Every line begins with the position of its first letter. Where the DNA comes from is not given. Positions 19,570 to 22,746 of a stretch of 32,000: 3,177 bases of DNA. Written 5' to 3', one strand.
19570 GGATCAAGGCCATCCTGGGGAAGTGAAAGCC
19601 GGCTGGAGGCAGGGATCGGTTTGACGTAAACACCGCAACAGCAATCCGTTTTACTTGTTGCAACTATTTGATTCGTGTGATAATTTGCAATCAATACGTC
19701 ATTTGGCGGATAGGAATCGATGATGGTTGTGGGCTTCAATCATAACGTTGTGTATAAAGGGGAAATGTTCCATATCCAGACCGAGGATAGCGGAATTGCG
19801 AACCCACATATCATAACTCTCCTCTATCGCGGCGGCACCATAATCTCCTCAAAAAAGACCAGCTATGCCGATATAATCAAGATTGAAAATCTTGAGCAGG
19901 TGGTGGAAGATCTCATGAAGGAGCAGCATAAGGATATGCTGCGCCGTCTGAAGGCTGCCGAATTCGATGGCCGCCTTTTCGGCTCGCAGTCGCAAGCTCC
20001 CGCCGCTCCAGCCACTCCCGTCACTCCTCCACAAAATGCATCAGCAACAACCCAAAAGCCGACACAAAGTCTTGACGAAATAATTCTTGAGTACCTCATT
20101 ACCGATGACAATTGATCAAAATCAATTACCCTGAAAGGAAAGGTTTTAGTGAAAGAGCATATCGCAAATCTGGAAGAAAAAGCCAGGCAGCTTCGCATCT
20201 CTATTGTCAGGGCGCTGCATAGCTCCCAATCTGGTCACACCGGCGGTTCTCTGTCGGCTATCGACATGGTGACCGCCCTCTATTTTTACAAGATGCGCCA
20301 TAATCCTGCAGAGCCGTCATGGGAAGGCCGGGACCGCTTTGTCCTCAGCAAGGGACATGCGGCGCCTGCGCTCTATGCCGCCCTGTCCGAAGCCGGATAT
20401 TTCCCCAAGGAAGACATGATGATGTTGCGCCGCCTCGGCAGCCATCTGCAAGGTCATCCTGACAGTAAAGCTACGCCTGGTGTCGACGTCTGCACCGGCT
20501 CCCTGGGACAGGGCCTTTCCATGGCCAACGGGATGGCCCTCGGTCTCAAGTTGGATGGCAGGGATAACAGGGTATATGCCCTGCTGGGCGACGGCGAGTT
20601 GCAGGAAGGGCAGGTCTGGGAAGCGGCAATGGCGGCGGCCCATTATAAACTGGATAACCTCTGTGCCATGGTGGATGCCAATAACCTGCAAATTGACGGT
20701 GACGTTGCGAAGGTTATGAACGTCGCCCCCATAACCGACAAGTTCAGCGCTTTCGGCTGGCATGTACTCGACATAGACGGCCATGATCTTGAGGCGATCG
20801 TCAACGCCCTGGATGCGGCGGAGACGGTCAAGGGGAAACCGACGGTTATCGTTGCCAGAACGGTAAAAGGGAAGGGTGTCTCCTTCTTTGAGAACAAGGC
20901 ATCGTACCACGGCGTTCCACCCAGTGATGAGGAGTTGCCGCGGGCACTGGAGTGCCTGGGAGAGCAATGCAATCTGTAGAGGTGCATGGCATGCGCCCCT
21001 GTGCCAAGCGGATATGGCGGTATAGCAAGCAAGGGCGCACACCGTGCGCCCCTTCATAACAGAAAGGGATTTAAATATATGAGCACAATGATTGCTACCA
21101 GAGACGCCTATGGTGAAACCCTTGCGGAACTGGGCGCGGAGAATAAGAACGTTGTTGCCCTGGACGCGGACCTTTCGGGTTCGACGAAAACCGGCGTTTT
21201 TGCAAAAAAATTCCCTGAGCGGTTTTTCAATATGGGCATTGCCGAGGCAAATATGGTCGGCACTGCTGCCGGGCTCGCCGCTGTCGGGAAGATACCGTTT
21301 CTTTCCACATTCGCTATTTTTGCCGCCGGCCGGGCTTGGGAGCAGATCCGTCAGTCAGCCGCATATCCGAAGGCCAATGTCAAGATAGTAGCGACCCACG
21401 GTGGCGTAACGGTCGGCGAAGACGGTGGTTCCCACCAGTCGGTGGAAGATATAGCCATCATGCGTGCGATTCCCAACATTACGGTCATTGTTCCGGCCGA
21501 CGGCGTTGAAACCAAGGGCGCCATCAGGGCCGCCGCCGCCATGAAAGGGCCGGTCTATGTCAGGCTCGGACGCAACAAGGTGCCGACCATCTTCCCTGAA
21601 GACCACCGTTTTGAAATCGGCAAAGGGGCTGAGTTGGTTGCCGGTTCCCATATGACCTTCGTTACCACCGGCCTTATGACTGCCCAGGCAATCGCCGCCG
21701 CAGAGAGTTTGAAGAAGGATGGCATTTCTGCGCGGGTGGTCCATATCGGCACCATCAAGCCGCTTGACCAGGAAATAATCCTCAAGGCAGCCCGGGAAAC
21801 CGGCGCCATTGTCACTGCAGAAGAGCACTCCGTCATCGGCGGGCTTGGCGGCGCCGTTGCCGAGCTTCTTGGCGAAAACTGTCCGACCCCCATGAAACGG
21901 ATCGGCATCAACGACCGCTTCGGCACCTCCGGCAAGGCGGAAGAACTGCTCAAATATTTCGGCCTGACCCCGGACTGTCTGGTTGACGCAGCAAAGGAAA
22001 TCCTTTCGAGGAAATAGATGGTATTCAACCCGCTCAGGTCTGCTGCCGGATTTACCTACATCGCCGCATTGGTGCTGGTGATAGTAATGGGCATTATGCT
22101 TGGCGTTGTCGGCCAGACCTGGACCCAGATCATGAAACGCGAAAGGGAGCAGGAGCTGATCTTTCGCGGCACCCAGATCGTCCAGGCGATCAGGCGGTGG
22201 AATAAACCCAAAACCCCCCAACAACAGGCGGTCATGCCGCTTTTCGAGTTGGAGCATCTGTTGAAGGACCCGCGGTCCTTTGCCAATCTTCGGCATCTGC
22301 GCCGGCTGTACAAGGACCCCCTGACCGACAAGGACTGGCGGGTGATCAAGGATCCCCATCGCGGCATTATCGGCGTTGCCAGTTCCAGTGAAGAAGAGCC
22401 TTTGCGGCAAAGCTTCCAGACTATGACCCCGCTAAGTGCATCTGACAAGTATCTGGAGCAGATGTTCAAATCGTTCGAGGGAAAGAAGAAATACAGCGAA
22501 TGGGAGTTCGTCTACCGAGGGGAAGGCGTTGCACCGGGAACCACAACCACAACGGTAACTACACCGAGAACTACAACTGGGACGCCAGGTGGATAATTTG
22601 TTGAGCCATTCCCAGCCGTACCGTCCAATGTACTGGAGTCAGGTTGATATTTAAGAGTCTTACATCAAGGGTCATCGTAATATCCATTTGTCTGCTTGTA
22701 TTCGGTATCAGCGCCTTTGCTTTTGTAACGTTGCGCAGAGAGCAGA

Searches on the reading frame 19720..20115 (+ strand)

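Call 48: search_protein_families(library=ncbifam, proteins=[window:19720-20115:+], max_evalue=0.1)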
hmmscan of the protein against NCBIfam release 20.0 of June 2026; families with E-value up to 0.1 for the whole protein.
window:19720-20115:+ (131 aa): 1 family
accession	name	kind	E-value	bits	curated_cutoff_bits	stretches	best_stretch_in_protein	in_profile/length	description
NF053858.1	RomY_Nterm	subfamily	3.5e-40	136.3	50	1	2-83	1-82/83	RomY N-terminal domain-containing regulatory protein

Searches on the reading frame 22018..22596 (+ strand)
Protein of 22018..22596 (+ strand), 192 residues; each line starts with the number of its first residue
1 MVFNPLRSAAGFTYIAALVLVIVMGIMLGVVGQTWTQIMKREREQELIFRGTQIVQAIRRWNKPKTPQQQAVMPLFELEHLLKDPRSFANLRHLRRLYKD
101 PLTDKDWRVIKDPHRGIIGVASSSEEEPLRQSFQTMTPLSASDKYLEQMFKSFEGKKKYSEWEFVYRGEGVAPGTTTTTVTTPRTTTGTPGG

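Call 13: search_protein_families(library=pfam, proteins=[window:22018-22596:+], max_evalue=0.01)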
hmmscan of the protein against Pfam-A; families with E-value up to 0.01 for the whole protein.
window:22018-22596:+ (192 aa): 0 families

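Call 48: search_protein_families(library=ncbifam, proteins=[window:22018-22596:+], max_evalue=0.1)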
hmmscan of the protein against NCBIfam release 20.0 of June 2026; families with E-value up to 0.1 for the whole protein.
window:22018-22596:+ (192 aa): 2 families
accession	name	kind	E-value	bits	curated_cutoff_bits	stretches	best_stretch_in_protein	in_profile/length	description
TIGR01710.1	typeII_sec_gspG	equivalog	0.0042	17.1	88.85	1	11-115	2-107/134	type II secretion system major pseudopilin GspG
TIGR03750.1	conj_TIGR03750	hypoth_equivalog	0.086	12.8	70.75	0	6-63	41-97/111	TIGR03750 family conjugal transfer protein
